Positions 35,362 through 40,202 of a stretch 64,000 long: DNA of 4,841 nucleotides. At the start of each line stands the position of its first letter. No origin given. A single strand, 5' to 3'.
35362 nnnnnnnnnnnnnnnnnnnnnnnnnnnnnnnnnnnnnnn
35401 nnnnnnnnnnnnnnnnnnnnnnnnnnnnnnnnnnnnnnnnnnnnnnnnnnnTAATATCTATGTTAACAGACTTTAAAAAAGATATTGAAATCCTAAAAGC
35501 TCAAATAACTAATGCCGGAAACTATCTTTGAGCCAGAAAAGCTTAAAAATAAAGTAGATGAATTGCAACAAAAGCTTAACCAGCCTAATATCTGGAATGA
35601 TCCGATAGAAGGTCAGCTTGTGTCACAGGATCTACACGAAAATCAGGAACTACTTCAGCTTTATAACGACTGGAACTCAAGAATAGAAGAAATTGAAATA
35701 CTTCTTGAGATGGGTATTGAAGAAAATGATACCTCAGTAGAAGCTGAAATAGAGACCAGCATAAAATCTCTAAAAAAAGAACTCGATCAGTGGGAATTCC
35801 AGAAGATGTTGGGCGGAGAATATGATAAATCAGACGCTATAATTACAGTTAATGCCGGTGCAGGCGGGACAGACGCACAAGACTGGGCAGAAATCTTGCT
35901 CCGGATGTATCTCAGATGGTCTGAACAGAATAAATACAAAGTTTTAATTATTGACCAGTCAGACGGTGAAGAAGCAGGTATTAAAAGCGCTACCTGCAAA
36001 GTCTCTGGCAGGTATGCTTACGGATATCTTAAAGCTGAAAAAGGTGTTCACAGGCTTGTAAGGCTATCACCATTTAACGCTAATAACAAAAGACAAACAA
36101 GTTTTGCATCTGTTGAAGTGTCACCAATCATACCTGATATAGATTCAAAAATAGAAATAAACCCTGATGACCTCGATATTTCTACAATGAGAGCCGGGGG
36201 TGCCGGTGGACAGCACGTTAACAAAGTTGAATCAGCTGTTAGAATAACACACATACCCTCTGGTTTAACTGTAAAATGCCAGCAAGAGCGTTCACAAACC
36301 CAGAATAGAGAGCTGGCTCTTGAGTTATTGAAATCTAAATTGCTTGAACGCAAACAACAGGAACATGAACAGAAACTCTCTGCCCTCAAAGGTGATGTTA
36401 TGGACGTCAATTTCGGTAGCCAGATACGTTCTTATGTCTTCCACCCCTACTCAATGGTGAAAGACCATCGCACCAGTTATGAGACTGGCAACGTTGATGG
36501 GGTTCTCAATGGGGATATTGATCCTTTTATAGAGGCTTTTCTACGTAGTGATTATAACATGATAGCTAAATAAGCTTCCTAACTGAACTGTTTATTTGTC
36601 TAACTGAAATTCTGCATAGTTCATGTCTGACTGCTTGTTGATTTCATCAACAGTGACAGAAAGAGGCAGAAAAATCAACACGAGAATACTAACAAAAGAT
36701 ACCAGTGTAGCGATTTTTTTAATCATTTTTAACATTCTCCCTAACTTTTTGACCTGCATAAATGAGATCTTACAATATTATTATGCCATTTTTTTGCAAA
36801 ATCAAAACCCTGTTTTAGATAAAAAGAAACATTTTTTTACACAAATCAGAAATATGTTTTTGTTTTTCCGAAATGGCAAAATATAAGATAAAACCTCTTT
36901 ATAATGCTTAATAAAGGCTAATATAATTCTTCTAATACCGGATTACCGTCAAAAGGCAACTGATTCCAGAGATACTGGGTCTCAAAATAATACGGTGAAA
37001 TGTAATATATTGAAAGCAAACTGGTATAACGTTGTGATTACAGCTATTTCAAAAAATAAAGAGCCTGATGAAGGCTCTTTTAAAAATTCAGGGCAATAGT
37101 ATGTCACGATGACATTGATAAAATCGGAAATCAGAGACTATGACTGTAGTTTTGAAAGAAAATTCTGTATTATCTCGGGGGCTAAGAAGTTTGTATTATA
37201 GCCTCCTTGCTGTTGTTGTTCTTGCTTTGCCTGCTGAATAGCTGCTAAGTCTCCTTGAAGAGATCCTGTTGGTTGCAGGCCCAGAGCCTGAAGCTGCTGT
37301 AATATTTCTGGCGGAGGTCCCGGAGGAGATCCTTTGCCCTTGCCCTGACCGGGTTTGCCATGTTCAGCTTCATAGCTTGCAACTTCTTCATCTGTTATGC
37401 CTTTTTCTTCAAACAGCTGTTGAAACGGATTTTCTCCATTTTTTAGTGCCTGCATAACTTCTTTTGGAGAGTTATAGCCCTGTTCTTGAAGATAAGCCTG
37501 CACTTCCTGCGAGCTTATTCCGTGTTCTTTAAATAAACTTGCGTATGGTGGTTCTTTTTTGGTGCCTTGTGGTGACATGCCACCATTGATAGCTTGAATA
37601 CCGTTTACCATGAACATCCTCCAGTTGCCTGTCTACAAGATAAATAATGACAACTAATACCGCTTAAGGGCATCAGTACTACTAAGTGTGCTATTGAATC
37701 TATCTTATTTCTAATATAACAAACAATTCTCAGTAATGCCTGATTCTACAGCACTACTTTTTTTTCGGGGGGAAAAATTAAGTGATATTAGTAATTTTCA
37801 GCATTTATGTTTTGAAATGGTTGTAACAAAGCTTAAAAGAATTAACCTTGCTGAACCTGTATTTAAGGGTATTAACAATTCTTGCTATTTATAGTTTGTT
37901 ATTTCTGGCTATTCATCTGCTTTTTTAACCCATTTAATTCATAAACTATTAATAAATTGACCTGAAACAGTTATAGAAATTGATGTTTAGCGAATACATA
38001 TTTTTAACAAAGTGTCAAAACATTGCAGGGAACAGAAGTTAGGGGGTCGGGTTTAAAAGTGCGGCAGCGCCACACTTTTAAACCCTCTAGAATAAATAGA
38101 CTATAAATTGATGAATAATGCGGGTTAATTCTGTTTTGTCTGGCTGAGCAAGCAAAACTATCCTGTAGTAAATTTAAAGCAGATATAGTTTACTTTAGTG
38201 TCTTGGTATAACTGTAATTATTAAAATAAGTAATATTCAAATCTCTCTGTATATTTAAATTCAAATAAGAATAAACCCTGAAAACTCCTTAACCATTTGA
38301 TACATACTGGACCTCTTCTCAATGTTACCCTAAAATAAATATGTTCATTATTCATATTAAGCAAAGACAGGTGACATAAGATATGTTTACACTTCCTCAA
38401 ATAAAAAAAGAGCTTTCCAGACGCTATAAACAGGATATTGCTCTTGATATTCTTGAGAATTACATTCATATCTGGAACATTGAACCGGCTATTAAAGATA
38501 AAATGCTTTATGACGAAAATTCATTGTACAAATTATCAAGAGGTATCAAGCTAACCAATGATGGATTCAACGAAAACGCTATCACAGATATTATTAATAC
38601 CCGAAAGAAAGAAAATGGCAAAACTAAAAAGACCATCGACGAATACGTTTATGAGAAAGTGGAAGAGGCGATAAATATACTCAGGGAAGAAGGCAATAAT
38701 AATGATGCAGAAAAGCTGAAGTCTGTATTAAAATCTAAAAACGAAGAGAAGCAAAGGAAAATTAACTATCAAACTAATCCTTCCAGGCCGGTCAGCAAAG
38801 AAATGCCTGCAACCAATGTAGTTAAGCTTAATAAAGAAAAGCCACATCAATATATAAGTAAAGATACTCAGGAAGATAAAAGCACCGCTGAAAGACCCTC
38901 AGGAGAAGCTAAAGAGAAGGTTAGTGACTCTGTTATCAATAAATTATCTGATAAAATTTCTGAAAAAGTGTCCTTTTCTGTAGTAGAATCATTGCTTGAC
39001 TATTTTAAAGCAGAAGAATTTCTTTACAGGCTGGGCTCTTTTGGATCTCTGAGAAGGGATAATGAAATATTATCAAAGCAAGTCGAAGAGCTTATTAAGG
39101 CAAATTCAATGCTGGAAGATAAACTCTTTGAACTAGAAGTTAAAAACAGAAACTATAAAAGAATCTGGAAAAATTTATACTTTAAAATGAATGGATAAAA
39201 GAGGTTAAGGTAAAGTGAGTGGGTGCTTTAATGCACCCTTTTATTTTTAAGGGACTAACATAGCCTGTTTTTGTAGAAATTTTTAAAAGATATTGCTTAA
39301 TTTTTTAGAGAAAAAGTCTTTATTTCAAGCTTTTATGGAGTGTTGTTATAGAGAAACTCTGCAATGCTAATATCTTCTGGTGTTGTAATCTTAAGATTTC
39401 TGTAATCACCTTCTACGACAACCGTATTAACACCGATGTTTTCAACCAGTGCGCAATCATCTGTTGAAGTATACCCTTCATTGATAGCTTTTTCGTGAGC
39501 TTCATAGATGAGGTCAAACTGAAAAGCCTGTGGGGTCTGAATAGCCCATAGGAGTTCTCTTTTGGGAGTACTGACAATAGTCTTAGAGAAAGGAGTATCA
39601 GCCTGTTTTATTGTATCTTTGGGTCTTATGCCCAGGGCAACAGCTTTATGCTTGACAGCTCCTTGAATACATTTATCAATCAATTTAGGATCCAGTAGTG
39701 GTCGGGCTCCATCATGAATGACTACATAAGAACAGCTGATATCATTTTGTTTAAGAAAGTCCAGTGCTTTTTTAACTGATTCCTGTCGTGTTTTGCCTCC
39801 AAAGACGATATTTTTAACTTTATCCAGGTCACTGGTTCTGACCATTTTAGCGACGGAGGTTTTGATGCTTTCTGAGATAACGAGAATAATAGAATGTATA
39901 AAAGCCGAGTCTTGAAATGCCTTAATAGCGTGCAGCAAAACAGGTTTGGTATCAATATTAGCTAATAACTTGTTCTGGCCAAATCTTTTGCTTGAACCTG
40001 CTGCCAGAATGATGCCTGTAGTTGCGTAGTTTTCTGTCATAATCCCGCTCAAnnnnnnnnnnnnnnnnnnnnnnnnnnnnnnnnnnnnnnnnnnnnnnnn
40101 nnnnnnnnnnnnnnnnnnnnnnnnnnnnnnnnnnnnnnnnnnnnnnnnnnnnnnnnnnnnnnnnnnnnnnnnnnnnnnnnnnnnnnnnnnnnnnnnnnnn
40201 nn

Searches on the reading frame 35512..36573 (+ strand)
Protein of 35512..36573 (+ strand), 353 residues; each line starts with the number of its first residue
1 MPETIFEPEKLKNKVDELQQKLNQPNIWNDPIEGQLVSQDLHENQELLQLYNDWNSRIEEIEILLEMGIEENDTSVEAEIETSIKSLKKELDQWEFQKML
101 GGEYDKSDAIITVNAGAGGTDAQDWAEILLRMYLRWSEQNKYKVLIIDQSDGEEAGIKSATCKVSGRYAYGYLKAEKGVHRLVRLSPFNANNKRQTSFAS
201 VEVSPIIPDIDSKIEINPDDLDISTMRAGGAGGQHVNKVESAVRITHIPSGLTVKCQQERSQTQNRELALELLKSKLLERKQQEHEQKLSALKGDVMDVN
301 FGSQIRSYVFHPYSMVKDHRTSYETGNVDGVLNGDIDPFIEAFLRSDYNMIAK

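Call 42: search_protein_families(library=pfam, proteins=[window:35512-36573:+], max_evalue=0.0001)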
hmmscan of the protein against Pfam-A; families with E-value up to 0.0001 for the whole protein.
window:35512-36573:+ (353 aa): 2 families
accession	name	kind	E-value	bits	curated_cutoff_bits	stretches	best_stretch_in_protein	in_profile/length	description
PF03462.23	PCRF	-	3e-55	187.5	24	1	11-201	1-194/194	PCRF domain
PF00472.26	RF-1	-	3.1e-42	143.6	35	1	212-320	3-116/116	RF-1 domain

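Call 81: find_homologous_proteins(query=window:35512-36570:+, max_evalue=1e-60)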
Query window:35512-36570:+ (353 aa): 8000 proteins with E <= 1e-60 among 8000 candidates; the best 120 are listed.
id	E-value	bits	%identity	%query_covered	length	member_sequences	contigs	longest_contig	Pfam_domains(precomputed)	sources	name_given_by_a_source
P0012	1.4e-231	785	100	100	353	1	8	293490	PF03462.24,PF00472.27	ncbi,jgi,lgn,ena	jgi:peptide chain release factor 2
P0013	2.1e-166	571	69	99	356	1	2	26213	PF03462.24,PF00472.27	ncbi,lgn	ncbi:MAG: peptide chain release factor 2 [Cyanobacteriota bacterium]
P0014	1.3e-165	568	69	99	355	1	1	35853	PF03462.24,PF00472.27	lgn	-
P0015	7.6e-164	563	70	99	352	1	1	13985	PF03462.24,PF00472.27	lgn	-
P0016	9.9e-164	562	71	99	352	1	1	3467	PF03462.24,PF00472.27,PF16326.11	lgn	-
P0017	2.0e-162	558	73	94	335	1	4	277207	PF03462.24,PF00472.27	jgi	jgi:peptide chain release factor 2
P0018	5.3e-162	557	68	99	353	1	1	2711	PF03462.24,PF00472.27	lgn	-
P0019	1.9e-159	548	68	99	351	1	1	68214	PF03462.24,PF00472.27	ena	-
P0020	1.5e-155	535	66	99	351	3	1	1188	PF03462.24,PF00472.27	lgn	-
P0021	4.4e-154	531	66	98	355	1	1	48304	PF03462.24,PF00472.27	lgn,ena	-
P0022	4.8e-153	527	67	97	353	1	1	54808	PF03462.24,PF00472.27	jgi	-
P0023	1.7e-151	522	66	98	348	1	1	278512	PF03462.24,PF00472.27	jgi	jgi:peptide chain release factor 2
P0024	1.7e-151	522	-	-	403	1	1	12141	PF03462.24,PF00472.27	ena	-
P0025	6.3e-151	520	66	97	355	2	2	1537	PF03462.24,PF00472.27,PF16326.11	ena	-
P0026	7.5e-151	520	67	98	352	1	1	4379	PF03462.24,PF00472.27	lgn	-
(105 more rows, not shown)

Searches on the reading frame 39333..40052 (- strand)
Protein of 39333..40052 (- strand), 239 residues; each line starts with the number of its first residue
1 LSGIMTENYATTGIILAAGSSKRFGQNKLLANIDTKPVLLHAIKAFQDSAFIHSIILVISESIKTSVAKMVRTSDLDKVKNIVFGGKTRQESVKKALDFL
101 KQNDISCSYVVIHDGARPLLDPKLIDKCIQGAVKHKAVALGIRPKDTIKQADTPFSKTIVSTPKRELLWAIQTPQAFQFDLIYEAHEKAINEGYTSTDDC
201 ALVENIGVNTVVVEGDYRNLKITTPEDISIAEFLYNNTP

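Call 10: search_protein_families(library=pfam, proteins=[window:39333-40052:-], max_evalue=0.01)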
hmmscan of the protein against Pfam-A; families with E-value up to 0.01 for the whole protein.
window:39333-40052:- (239 aa): 3 families
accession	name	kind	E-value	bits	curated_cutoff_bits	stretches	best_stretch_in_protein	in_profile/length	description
PF01128.25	IspD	-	1.2e-57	195.6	27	1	14-234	4-218/221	2-C-methyl-D-erythritol 4-phosphate cytidylyltransferase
PF12804.13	NTP_transf_3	-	5.4e-12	46.6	27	1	13-140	1-119/160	MobA-like NTP transferase domain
PF02348.25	CTP_transf_3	-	1.2e-06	28.9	22.6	1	13-135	2-117/217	Cytidylyltransferase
